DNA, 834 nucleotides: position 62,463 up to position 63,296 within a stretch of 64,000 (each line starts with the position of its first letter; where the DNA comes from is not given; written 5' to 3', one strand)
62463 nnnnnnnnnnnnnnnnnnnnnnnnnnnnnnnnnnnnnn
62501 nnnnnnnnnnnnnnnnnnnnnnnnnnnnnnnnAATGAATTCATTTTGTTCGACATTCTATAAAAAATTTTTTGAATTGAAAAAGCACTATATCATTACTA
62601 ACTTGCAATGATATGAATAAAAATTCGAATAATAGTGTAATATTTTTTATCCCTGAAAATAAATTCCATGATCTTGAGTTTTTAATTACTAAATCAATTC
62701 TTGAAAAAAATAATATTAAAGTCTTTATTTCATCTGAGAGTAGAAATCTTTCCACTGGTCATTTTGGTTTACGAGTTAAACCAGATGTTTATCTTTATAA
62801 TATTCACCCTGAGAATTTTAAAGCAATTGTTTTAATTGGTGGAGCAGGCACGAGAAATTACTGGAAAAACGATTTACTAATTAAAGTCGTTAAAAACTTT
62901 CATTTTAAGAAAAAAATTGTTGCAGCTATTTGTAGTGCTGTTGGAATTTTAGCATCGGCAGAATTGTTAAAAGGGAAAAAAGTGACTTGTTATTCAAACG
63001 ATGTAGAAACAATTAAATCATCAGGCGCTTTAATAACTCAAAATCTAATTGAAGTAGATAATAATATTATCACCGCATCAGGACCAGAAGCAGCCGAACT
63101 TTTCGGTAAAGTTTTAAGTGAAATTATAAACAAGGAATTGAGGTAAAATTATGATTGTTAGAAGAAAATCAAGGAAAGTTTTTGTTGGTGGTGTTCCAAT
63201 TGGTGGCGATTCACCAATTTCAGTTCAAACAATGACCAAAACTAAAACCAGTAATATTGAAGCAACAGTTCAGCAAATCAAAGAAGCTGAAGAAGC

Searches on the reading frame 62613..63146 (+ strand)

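Call 30: search_protein_families(library=pfam, proteins=[window:62613-63146:+], max_evalue=0.00001)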
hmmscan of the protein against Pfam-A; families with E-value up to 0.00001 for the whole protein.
window:62613-63146:+ (177 aa): 1 family
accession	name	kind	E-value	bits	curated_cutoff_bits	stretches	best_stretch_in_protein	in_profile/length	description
PF01965.30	DJ-1_PfpI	-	7.7e-33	114.1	26.6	1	8-169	2-163/165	DJ-1/PfpI family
